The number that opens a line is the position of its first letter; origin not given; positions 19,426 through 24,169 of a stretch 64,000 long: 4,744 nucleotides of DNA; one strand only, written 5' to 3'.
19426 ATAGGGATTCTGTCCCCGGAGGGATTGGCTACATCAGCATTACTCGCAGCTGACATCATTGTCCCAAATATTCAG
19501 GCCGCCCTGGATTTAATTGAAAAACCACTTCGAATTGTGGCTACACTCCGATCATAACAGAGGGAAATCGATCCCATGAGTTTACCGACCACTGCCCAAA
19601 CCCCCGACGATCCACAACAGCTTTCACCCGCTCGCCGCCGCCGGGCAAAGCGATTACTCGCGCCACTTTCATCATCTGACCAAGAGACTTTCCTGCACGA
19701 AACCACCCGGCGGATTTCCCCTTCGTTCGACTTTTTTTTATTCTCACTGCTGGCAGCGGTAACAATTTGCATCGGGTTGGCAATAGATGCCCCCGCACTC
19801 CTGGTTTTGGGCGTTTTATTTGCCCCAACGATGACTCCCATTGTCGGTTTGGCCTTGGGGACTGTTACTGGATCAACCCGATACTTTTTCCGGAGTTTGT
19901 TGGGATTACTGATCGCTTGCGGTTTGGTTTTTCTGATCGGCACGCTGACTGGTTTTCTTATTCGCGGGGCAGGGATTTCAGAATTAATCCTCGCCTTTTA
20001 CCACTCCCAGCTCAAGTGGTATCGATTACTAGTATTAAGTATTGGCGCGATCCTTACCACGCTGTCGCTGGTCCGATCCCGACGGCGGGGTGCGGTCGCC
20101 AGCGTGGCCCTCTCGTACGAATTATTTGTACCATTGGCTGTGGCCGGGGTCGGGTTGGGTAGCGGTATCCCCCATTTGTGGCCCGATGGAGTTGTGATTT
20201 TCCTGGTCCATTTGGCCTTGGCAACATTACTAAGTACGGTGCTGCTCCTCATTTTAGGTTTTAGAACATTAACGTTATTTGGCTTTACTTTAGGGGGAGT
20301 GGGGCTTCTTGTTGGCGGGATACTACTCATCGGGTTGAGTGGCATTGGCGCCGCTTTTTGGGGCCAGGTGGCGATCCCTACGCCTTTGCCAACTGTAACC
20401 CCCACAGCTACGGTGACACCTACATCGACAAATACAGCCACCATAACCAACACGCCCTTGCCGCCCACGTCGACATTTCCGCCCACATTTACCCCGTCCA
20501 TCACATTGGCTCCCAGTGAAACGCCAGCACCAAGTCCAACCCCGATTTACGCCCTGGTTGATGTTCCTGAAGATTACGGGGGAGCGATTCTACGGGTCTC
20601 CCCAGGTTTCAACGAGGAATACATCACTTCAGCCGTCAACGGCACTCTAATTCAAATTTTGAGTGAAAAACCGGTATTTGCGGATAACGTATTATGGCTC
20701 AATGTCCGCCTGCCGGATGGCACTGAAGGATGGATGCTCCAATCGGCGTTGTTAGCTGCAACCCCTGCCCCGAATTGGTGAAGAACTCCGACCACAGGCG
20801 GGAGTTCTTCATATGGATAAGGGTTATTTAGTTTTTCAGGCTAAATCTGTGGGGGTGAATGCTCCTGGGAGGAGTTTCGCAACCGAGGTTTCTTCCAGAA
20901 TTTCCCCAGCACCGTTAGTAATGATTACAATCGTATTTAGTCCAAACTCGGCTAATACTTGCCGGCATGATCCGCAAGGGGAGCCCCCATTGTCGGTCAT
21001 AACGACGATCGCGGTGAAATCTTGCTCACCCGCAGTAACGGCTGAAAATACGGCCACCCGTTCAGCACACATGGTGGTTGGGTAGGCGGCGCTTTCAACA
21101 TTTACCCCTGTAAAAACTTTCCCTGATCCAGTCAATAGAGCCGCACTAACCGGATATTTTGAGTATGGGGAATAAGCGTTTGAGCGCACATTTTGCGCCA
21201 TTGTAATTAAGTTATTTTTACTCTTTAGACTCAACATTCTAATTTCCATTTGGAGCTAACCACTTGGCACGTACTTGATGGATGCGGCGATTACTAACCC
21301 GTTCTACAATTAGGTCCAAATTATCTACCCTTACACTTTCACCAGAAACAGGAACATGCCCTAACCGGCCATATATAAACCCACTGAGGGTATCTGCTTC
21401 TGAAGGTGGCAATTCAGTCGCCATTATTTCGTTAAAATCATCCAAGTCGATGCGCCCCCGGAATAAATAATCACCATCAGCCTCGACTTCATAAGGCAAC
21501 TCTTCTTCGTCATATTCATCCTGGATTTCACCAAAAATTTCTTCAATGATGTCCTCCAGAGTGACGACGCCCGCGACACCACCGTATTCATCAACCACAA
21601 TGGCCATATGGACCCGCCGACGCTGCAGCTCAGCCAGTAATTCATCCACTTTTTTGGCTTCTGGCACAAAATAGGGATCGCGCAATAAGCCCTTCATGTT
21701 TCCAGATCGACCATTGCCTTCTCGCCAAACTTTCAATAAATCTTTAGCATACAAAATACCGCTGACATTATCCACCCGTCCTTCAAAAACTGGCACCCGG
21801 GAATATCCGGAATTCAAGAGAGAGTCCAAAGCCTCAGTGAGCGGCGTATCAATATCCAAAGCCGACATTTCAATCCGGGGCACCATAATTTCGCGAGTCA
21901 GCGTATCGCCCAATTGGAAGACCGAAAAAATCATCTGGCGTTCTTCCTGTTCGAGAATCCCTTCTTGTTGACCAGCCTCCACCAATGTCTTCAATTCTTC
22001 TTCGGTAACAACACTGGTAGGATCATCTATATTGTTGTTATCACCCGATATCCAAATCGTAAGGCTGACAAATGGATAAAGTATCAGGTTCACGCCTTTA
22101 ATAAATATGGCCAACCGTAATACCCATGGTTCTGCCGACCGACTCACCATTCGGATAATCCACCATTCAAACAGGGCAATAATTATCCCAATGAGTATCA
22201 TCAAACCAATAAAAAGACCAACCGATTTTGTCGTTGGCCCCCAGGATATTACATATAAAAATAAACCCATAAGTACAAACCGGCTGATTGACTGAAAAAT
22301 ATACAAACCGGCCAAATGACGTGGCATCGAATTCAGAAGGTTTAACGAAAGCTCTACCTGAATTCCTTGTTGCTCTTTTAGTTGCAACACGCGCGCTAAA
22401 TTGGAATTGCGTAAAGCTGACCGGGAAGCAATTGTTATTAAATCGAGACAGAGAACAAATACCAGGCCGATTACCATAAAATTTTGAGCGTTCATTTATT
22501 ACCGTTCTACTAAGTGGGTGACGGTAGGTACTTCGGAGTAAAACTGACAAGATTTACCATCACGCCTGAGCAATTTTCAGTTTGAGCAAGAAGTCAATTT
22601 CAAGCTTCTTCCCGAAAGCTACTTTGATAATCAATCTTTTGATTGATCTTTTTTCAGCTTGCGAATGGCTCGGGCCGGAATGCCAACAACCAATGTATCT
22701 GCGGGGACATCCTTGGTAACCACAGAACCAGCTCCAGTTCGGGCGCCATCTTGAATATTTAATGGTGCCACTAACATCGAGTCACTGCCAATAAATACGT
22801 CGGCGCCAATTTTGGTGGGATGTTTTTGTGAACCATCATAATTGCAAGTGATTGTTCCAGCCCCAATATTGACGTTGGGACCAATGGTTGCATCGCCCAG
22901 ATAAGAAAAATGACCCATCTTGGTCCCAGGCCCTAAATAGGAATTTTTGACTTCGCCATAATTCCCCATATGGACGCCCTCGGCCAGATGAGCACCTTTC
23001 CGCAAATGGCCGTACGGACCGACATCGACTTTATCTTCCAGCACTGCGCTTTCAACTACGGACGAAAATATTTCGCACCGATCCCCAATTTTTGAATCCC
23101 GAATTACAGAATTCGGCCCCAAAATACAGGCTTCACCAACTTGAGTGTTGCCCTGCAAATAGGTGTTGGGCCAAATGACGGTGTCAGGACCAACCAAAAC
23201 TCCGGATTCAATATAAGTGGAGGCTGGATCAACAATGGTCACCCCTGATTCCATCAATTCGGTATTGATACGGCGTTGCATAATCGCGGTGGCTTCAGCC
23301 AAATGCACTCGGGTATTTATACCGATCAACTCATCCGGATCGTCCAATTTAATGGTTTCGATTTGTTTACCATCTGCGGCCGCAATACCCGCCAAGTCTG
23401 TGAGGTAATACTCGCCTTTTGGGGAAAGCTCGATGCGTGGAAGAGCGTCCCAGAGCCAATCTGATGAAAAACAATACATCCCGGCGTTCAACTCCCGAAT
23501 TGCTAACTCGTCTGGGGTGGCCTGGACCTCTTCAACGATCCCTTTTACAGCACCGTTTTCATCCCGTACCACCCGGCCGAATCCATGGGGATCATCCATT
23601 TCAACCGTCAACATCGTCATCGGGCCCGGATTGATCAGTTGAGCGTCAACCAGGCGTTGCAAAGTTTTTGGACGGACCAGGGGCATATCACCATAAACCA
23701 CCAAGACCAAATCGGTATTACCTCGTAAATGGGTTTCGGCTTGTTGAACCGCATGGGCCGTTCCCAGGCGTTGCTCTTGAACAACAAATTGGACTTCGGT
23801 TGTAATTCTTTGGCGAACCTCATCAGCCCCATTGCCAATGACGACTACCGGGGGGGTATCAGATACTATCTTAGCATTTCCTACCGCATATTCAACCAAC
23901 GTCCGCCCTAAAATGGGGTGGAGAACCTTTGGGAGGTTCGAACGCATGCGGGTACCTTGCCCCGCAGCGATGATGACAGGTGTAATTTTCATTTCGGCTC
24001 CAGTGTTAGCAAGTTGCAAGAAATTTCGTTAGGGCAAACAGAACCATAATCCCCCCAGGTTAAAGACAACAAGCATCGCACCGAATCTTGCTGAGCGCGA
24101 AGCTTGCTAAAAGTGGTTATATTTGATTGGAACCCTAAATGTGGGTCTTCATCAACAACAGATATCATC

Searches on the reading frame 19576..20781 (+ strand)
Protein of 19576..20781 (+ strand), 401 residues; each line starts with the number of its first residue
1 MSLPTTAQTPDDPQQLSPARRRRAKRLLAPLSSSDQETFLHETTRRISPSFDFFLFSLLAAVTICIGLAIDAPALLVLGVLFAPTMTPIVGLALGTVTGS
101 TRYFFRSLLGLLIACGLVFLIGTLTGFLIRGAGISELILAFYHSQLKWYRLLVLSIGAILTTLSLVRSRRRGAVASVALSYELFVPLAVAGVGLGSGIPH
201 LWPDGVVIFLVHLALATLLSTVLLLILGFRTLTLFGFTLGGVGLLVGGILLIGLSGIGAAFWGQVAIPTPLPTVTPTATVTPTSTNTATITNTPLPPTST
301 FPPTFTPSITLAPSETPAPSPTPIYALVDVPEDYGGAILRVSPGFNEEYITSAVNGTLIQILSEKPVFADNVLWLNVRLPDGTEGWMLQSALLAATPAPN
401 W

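Call 63: search_protein_families(library=pfam, proteins=[window:19576-20781:+], max_evalue=0.0001)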
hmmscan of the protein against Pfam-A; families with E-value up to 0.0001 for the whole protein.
window:19576-20781:+ (401 aa): 2 families
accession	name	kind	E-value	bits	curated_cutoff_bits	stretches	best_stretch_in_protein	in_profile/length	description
PF04087.19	DUF389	-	2.1e-13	50.9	23.9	1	82-214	3-133/137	Domain of unknown function (DUF389)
PF08239.17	SH3_3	-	5.6e-05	23.7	27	1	336-390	2-51/54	Bacterial SH3 domain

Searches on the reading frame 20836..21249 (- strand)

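Call 63: search_protein_families(library=pfam, proteins=[window:20836-21249:-], max_evalue=0.0001)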
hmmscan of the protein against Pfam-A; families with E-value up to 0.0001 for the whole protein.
window:20836-21249:- (137 aa): 2 families
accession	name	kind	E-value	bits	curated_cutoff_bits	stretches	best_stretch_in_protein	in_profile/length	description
PF00383.29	dCMP_cyt_deam_1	-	1.4e-18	67.1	25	1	10-110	3-101/102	Cytidine and deoxycytidylate deaminase zinc-binding region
PF08211.18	dCMP_cyt_deam_2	-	3.1e-12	47.3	25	1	9-82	39-111/130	Cytidine and deoxycytidylate deaminase zinc-binding region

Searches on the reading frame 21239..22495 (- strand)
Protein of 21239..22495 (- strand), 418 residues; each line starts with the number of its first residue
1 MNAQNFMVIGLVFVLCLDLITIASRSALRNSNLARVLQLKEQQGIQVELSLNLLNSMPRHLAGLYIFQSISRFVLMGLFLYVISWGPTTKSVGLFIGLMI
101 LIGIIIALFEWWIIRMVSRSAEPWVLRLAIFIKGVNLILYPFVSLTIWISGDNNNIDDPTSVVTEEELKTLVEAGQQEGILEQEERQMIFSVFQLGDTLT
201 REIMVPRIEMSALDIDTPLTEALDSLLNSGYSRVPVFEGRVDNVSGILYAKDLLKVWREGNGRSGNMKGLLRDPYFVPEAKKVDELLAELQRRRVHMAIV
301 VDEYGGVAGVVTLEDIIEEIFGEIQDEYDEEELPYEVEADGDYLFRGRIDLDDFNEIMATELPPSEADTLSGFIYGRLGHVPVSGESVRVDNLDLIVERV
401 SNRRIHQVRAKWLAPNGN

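Call 63: search_protein_families(library=pfam, proteins=[window:21239-22495:-], max_evalue=0.0001)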
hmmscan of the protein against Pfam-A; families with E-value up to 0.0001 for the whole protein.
window:21239-22495:- (418 aa): 3 families
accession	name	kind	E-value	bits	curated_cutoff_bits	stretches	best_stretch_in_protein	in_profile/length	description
PF03471.22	CorC_HlyC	-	3.4e-21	75.5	27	1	338-412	3-79/81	Transporter associated domain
PF00571.33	CBS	-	6.4e-17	62.1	24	2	272-321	7-56/57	CBS domain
PF01595.25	CNNM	-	2.4e-13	50.6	28.4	1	10-185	2-181/181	Cyclin M transmembrane N-terminal domain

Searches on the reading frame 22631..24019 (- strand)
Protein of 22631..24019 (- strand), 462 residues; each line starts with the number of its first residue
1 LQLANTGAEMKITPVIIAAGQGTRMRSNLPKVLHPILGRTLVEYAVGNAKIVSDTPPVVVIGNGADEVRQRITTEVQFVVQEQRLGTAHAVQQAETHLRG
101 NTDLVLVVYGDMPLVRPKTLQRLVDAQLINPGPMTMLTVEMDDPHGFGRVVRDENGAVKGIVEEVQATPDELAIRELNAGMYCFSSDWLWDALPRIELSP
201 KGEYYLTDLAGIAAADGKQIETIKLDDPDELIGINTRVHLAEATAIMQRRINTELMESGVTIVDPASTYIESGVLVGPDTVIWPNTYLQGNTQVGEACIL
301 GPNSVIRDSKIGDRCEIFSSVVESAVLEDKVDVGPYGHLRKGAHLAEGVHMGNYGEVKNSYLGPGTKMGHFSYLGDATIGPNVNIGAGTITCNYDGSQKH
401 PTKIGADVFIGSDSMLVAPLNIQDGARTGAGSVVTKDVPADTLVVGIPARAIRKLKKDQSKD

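Call 3: search_protein_families(library=pfam, proteins=[window:22631-24019:-], max_evalue=0.01)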
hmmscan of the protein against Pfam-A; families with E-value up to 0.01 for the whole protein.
window:22631-24019:- (462 aa): 9 families
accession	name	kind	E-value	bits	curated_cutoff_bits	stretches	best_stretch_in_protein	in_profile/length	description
PF00132.30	Hexapep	-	5e-22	77.1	27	4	274-307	2-35/36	Bacterial transferase hexapeptide (six repeats)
PF12804.13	NTP_transf_3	-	2e-18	67.5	27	1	15-134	2-118/160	MobA-like NTP transferase domain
PF00483.29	NTP_transferase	-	7.8e-15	55.6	21.2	1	14-221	2-217/245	Nucleotidyl transferase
PF25084.1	LbH_EIF2B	-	4.7e-13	49.5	54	1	266-353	14-101/105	EIF2B subunit epsilon LbH domain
PF01128.25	IspD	-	8.7e-10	39.2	27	1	14-133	3-124/221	2-C-methyl-D-erythritol 4-phosphate cytidylyltransferase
PF14602.12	Hexapep_2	-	4.8e-08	33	27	1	401-436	1-34/34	Hexapeptide repeat of succinyl-transferase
PF07959.18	Fucose_pyrophosphorylase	-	0.0005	19.6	34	0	357-412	287-343/418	Fucose pyrophosphorylase domain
PF02348.25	CTP_transf_3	-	0.00073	19.8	22.6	1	31-131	16-118/217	Cytidylyltransferase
PF24894.1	Hexapep_GlmU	-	0.003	18.1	23.3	0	303-340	29-67/104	GlmU-like, C-terminal hexapeptide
